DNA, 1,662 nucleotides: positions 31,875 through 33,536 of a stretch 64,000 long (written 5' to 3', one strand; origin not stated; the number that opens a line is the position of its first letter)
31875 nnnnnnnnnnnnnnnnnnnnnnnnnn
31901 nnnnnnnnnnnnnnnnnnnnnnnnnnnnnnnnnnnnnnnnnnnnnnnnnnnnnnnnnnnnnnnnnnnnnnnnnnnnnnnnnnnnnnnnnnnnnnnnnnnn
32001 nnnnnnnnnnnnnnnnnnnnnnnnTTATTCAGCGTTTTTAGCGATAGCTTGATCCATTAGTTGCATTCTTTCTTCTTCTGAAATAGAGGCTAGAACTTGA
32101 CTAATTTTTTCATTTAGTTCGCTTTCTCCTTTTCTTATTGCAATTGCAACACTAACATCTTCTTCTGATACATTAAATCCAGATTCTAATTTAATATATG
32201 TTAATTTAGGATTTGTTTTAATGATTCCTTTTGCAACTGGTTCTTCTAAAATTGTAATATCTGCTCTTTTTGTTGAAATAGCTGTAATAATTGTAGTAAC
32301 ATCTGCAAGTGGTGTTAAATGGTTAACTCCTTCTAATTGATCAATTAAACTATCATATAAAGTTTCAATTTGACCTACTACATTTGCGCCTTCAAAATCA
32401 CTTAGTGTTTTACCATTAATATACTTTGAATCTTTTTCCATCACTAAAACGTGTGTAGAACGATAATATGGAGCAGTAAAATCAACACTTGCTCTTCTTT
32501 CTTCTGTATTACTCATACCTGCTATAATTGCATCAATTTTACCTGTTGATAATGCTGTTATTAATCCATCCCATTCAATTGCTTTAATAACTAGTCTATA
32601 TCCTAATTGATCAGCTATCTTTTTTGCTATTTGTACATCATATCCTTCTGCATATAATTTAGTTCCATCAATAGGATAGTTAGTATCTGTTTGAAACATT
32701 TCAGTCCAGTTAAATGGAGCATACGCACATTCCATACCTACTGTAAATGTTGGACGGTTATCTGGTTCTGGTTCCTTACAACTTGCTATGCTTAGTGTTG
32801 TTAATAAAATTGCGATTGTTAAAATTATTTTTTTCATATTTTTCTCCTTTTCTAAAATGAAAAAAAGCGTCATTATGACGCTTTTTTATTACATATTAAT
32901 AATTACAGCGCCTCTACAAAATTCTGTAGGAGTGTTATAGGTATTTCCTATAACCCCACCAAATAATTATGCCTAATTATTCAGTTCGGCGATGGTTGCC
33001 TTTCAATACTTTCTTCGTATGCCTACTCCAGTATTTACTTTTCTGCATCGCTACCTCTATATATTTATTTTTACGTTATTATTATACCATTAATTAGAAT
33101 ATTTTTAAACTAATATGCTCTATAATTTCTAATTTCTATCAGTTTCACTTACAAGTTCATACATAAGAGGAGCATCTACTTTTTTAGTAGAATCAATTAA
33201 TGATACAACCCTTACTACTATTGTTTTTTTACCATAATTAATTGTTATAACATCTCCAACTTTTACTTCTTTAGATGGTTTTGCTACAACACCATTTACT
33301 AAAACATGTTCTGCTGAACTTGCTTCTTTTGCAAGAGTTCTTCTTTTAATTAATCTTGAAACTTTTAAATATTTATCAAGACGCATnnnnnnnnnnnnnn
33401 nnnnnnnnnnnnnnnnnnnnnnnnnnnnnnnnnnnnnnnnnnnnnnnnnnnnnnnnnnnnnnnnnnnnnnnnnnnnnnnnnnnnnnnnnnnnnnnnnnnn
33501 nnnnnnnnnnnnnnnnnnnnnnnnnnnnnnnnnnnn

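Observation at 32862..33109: About 190-nt structured leader with an attenuator hairpin in front of an amino-acid ABC transporter: a candidate riboswitch, possibly L-box-like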

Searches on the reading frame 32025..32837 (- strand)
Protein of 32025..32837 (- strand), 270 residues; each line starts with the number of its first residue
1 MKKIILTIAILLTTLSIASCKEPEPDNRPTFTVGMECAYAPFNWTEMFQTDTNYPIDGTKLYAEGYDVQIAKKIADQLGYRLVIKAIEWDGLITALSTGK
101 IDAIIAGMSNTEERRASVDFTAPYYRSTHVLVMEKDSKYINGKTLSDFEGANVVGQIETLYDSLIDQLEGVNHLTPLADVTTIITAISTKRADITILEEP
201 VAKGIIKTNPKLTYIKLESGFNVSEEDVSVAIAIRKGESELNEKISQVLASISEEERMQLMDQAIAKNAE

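Call 7: search_protein_families(library=ncbifam, proteins=[window:32025-32837:-])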
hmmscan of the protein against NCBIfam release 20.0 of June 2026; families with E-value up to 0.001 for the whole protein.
window:32025-32837:- (270 aa): 14 families
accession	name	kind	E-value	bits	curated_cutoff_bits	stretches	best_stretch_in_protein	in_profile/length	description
TIGR01096.1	3A0103s03R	subfamily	1.4e-27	96.8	256.35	1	9-255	6-239/250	lysine/arginine/ornithine ABC transporter substrate-binding protein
NF008426.0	PRK11260.1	equivalog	7e-22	77.9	312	1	26-261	38-255/266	cystine ABC transporter substrate-binding protein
NF007029.0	PRK09495.1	equivalog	5.4e-19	68.9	303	1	30-258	26-235/248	glutamine ABC transporter substrate-binding protein GlnH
NF041765.1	ArtJ_Ecoli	equivalog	2.8e-15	56.6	510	1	34-259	26-234/243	arginine ABC transporter substrate-binding protein ArtJ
NF041764.1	ArtI_Ecoli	equivalog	7.8e-15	54.9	522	1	1-255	1-230/243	arginine ABC transporter substrate-binding protein ArtI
NF011583.0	PRK15007.1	subfamily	1.7e-14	53.8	358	1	48-254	25-229/243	arginine ABC transporter substrate-binding protein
NF008112.0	PRK10859.1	equivalog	2.1e-14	52.8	354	1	63-261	63-260/483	membrane-bound lytic murein transglycosylase MltF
TIGR03871.1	ABC_peri_MoxJ_2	subfamily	2.7e-12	46.8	212.15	1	62-255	17-219/232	quinoprotein dehydrogenase-associated putative ABC transporter substrate-binding protein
NF011965.0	PRK15437.1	equivalog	3e-10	40.1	459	1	1-252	1-239/260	histidine ABC transporter substrate-binding protein HisJ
NF011586.0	PRK15010.1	equivalog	1.3e-09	38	440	1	1-251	1-238/260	lysine/arginine/ornithine ABC transporter substrate-binding protein ArgT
NF008885.0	PRK11917.1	equivalog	1.7e-09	37.6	373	1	64-206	62-208/259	bifunctional adhesin/ABC transporter aspartate/glutamate-binding protein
TIGR02995.1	ectoine_ehuB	equivalog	4.5e-09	36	190.9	1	63-255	54-249/275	ectoine/hydroxyectoine ABC transporter substrate-binding protein EhuB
NF052427.1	StpK7MSMEG_1200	equivalog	1.3e-05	23.9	900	1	64-126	385-446/601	serine/threonine protein kinase StpK7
TIGR03870.1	ABC_MoxJ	equivalog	5e-05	22.9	258.1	0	63-139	18-93/246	methanol oxidation system protein MoxJ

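Call 8: search_protein_families(library=pfam, proteins=[window:32025-32837:-])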
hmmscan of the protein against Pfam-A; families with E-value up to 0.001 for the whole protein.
window:32025-32837:- (270 aa): 2 families
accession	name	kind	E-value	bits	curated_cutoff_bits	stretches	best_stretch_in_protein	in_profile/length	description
PF00497.25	SBP_bac_3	-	5.9e-29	100.9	26.4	1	62-259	20-123/132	Bacterial extracellular solute-binding proteins, family 3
PF10613.14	Lig_chan-Glu_bd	-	1.8e-10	41.4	30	1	63-135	28-113/115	Ligated ion channel L-glutamate- and glycine-binding site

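Call 11: find_related_loci(query=window:32025-32837:-, collection=genome_contigs, flank=3000)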
Query window:32025-32837:- (270 aa) in genome_contigs; peptide patterns used: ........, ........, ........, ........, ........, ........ (x = any residue, [..] = any of these).
112 stretches matched a pattern; 8 encode a relative of the query (tblastn E <= 1e-3); 8 distinct loci.
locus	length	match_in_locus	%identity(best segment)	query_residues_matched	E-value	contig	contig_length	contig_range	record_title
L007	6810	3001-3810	76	1-270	1e-141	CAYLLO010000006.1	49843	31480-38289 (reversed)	MAG TPA_asm: uncultured Staphylococcaceae bacterium isolate SRP225648_co1_545 genome assembly, contig: NODE_1205_length_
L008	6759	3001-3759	78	18-270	7e-136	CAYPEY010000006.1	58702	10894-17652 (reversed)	MAG TPA_asm: uncultured Staphylococcaceae bacterium isolate SRP315200_co1_851 genome assembly, contig: NODE_437_length_5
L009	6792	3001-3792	47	1-265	2e-73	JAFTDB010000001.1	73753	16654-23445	MAG: Acholeplasmatales bacterium isolate RGIG3708 Goat_Rumen.Co__c171420, whole genome shotgun sequence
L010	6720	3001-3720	47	31-267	4e-67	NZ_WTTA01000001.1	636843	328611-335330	Erysipelothrix aquatica strain 181008240 NODE_1_length_636843_cov_58.837918, whole genome shotgun sequence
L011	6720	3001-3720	46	31-267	8e-67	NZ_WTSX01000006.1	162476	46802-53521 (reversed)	Erysipelothrix anatis strain D17_0559-3-2-1 NODE_6_length_162476_cov_126.709047, whole genome shotgun sequence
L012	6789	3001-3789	44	4-267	2e-66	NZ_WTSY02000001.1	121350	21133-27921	Erysipelothrix aquatica strain VA92-K48 contig00001, whole genome shotgun sequence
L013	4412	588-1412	37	2-265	4e-49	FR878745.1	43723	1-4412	Clostridium sp. CAG:568 genomic scaffold, scf10, whole genome shotgun sequence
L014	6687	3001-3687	39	22-255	7e-22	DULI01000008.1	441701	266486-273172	MAG TPA_asm: Clostridiales bacterium isolate AS04akNAM_109 38606_AS04, whole genome shotgun sequence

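Call 16: search_solved_structures(query=window:32025-32837:-, max_evalue=0.00001)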
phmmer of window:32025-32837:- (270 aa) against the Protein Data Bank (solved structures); distinct sequences matched with E-value up to 0.00001: 78 (the best 60 are shown).
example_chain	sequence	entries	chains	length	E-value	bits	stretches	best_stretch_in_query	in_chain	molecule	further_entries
4i62_A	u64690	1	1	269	3.7e-26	95.3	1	55-263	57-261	Amino acid ABC transporter, periplasmic amino acid-binding protein, putative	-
6svf_A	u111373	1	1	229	1.5e-25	93.3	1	64-257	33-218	Amino acid ABC transporter, periplasmic amino acid-binding protein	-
4prs_A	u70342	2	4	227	1.8e-25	93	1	64-254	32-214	ABC-type transporter, periplasmic subunit family 3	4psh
4zv1_A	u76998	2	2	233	1.9e-25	93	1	60-254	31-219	AncQR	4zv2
6ggv_A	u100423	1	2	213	4.6e-25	91.7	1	64-251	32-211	Amino acid ABC transporter, periplasmic amino acid-binding protein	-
6ggp_A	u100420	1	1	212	5.8e-25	91.4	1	64-250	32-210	Amino acid ABC transporter, periplasmic amino acid-binding protein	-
6q3u_A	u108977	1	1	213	2.1e-24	89.6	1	65-251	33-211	Amino acid ABC transporter, periplasmic amino acid-binding protein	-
4h5f_A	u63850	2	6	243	8.3e-24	87.6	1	56-259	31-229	Amino acid ABC superfamily ATP binding cassette transporter, binding protein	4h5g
4ymx_A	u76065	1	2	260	1.3e-22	83.6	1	54-255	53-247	ABC-type amino acid transport system, periplasmic component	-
6h30_A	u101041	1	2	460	7.8e-21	77.8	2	58-150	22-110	Glutamine ABC transporter permease and substrate binding protein protein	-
5t0w_A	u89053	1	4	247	4.2e-20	75.5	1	28-249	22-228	AncCDT-1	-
5tuj_C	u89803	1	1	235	4.7e-20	75.3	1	62-249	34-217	Ancestral protein CDT-Anc1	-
2yln_A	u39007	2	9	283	1.8e-19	73.4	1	26-256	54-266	PUTATIVE ABC TRANSPORTER, PERIPLASMIC BINDING PROTEIN, AMINO ACID | ABC TRANSPORTER, PERIPLASMIC BINDING PROTEIN, AMINO ACID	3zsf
3tql_A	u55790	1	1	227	3e-16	62.8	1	48-253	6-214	Arginine-binding protein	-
3vv5_A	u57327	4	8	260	1.6e-14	57.2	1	62-255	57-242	Amino acid ABC transporter, binding protein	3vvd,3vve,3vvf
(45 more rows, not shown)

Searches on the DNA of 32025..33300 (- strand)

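Call 4: search_rna_families(source=window, start=32700, end=33300, threshold=evalue, max_evalue=1, show_alignments=2)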
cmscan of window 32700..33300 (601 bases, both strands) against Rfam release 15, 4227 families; matches with E-value up to 1: 8.
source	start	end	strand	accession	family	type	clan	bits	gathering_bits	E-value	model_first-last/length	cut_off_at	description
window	32898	33067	-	RF00168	Lysine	Cis-reg; riboswitch;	-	95.2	30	6e-26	1-182/182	no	Lysine riboswitch aptamer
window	32835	32898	-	RF01054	preQ1-II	Cis-reg; riboswitch;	-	26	47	0.04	1-99/99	no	PreQ1-II (pre queuosine) riboswitch aptamer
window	32829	32890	+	RF02891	AgrB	Gene; antisense;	-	24.3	40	0.088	1-84/84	no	ArsR-gov region gene B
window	32835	32882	-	RF02980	freshwater-2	Cis-reg;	-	22.7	49.9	0.36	1-84/84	no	freshwater-2 RNA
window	32860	32927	-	RF02057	STnc40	Gene; sRNA;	-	21.5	45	0.33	1-70/70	no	Salmonella enterica sRNA STnc40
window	32855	32901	-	RF02054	STnc420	Gene; sRNA;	-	20.3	70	0.27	1-58/58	no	Salmonella enterica sRNA STnc420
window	32779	32887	+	RF00082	SraG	Gene; sRNA;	-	18.8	50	0.94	1-177/177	no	SraG RNA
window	32833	32938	-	RF02578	tsr25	Gene; sRNA;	-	15.1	63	0.94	1-181/181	no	S. aureus tsr25 small RNA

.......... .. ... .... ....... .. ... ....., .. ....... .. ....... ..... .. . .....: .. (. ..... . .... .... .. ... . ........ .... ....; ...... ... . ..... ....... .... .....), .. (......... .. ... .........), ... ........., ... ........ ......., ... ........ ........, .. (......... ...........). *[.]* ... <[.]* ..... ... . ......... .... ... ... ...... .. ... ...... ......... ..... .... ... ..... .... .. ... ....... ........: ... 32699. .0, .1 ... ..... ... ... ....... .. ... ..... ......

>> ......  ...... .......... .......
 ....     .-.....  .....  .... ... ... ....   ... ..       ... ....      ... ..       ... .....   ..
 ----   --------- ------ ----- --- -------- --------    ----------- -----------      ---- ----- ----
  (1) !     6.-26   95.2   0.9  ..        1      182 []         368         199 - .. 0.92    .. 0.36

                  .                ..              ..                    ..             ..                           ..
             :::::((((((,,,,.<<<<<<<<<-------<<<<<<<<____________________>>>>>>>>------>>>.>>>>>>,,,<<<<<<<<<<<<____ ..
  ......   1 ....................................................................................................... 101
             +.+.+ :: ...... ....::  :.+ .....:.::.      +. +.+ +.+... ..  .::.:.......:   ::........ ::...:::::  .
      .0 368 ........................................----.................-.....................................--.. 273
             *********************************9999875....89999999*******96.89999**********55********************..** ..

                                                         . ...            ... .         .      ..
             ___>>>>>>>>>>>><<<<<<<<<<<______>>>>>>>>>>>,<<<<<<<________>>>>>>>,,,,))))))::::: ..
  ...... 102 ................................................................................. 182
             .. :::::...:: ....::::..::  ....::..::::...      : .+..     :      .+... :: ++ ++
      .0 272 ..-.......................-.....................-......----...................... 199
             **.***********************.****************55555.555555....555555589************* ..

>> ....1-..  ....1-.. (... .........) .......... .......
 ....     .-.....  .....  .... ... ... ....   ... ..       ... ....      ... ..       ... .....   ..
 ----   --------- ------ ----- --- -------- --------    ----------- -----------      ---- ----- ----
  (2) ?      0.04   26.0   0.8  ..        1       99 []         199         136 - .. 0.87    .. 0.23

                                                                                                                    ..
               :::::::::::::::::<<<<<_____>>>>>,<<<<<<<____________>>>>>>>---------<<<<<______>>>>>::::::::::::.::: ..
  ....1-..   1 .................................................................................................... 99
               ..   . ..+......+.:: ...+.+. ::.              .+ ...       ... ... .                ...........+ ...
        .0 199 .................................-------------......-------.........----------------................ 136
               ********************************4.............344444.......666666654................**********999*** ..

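Call 43: search_rna_families(sources=[L011, L012, L014], threshold=evalue, max_evalue=0.01)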
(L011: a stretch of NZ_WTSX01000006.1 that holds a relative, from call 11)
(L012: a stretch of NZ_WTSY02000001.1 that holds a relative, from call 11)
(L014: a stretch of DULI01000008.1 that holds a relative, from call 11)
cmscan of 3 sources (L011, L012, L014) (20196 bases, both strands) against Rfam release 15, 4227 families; matches with E-value up to 0.01: 2.
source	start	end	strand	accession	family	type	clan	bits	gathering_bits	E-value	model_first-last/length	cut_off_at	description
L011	2674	2847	+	RF00168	Lysine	Cis-reg; riboswitch;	-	69.3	30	1.6e-16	1-182/182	no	Lysine riboswitch aptamer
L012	2743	2916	+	RF00168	Lysine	Cis-reg; riboswitch;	-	69.3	30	1.6e-16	1-182/182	no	Lysine riboswitch aptamer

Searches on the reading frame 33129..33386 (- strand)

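Call 7: search_protein_families(library=ncbifam, proteins=[window:33129-33386:-])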
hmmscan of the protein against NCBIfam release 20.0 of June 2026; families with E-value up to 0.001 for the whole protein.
window:33129-33386:- (85 aa): 3 families
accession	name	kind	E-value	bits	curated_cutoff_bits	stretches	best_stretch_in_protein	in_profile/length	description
NF007673.0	PRK10348.1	equivalog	4e-09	36.7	148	1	1-81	9-90/133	ribosome-associated heat shock protein Hsp15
NF049952.1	23rRNACMtaseTlyA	equivalog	0.00015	21.3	250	1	1-51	1-53/236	23S rRNA (cytidine-2'-O)-methyltransferase TlyA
NF003717.0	PRK05327.1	equivalog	0.00021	21.2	116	1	2-69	93-160/202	30S ribosomal protein S4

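Call 8: search_protein_families(library=pfam, proteins=[window:33129-33386:-])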
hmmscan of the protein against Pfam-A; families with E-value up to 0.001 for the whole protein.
window:33129-33386:- (85 aa): 1 family
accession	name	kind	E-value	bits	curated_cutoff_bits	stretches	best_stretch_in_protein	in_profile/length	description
PF01479.30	S4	-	3e-11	43.3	22.8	1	1-47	1-48/48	S4 domain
